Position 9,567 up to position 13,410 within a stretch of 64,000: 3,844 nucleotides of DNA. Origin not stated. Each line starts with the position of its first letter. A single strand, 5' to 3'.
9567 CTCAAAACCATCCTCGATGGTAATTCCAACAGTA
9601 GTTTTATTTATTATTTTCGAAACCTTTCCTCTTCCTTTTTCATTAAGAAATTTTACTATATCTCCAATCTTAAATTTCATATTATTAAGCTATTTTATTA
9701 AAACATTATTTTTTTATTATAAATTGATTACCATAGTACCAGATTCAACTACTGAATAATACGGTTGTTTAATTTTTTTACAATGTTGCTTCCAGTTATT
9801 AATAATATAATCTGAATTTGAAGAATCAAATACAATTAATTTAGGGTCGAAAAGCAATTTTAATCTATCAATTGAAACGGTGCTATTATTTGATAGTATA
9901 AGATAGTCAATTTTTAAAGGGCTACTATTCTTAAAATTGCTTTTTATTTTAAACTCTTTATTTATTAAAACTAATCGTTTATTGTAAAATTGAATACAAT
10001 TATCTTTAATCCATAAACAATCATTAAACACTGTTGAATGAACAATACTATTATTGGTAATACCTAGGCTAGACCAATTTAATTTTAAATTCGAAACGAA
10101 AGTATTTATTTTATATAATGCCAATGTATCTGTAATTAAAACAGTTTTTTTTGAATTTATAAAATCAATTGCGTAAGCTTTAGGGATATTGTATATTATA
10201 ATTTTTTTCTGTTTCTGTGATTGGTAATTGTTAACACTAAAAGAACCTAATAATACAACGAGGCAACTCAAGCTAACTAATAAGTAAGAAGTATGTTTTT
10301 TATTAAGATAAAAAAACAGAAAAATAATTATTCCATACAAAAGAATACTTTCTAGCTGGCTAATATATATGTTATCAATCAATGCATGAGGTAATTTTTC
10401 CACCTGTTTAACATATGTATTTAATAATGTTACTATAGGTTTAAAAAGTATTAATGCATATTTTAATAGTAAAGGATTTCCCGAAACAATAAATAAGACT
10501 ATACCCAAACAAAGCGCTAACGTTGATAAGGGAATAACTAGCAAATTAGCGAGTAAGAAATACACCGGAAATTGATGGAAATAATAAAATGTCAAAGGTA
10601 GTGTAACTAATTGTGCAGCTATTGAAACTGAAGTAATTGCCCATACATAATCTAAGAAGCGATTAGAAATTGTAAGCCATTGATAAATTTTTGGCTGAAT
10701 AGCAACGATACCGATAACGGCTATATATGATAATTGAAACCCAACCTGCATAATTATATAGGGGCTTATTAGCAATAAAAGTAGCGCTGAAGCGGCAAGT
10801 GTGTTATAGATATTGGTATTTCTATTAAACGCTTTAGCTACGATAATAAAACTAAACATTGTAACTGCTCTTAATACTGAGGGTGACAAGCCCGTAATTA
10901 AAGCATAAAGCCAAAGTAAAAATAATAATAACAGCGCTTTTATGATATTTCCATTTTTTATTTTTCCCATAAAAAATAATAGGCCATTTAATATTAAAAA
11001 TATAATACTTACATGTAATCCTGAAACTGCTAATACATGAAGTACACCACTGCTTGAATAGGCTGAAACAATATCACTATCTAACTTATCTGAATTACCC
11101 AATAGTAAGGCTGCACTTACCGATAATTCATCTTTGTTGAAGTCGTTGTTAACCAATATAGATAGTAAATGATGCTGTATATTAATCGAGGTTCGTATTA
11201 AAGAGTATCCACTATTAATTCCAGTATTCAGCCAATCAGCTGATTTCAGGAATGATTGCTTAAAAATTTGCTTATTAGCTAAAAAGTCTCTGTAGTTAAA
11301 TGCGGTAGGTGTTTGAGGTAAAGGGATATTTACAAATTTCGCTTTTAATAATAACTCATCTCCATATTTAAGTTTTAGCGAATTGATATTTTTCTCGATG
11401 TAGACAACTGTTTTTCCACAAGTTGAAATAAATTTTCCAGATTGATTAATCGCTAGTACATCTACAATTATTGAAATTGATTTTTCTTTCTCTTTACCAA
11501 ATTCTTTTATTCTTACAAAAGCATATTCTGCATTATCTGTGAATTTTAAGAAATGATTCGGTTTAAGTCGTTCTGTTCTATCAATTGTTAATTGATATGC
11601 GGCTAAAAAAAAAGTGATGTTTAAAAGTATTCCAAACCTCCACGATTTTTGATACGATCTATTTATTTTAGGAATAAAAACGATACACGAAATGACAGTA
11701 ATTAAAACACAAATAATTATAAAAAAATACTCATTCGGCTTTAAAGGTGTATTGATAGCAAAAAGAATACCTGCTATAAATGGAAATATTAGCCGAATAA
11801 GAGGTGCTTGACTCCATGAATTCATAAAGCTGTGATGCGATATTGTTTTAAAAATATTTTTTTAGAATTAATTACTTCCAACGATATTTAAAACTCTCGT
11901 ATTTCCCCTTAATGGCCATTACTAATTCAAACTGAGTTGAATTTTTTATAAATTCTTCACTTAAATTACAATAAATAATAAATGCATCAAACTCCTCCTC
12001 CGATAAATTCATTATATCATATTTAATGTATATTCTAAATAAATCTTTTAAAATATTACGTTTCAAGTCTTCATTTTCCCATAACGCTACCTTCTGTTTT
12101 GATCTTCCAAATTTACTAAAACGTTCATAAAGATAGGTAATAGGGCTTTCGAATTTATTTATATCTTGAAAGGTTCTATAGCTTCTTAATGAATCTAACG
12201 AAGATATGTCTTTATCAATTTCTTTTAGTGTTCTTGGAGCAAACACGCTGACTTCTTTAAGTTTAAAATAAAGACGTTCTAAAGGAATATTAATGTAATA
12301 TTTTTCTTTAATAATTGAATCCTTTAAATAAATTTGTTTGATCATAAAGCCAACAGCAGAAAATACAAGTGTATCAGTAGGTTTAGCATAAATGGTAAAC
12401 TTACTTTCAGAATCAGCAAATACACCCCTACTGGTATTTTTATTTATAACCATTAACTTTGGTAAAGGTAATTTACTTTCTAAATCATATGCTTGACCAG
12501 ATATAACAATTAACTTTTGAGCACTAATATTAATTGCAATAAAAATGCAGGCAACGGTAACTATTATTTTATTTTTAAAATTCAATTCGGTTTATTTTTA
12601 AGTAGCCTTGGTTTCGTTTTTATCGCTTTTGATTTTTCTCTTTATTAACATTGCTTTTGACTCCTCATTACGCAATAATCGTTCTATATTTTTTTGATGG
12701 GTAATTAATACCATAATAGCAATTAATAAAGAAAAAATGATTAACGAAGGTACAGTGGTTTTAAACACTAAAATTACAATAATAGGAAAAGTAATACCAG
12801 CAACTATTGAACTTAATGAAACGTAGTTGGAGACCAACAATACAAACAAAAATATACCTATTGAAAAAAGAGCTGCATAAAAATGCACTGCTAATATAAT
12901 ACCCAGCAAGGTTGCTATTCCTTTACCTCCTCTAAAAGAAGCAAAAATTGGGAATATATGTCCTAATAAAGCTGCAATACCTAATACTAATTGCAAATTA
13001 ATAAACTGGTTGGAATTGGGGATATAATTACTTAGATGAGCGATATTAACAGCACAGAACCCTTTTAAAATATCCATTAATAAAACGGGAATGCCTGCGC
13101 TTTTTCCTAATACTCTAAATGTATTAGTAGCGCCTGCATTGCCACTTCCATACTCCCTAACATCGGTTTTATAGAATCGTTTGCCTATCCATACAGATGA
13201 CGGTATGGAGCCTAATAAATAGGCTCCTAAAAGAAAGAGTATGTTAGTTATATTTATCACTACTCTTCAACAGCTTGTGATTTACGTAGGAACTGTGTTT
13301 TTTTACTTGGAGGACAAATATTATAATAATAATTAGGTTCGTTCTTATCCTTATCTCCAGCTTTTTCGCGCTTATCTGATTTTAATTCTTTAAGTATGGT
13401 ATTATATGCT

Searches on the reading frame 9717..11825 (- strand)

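Call 36: search_protein_families(library=pfam, proteins=[window:9717-11825:-], max_evalue=0.00001)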
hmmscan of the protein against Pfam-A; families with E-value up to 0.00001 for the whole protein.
window:9717-11825:- (702 aa): 2 families
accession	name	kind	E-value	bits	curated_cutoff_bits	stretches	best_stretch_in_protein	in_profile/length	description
PF03772.21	Competence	-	8.3e-58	196.3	23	1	240-509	1-269/270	Competence protein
PF13567.11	DUF4131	-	1.9e-20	73.7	31.6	1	33-198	5-164/165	Domain of unknown function (DUF4131)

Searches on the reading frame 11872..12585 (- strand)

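Call 37: search_protein_families(library=pfam, proteins=[window:11872-12585:-], max_evalue=0.00001)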
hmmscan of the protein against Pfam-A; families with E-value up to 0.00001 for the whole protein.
window:11872-12585:- (237 aa): 1 family
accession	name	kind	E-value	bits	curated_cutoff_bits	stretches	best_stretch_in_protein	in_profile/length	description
PF13715.12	CarbopepD_reg_2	-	3.5e-07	30.6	32.2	1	28-114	1-88/88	CarboxypepD_reg-like domain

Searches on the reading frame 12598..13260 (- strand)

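Call 37: search_protein_families(library=pfam, proteins=[window:12598-13260:-], max_evalue=0.00001)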
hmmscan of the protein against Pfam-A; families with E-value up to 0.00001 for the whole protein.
window:12598-13260:- (220 aa): 1 family
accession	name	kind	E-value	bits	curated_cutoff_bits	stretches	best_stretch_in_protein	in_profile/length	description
PF02660.20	G3P_acyltransf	-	4.4e-55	186.7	24.1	1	13-195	2-164/164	Glycerol-3-phosphate acyltransferase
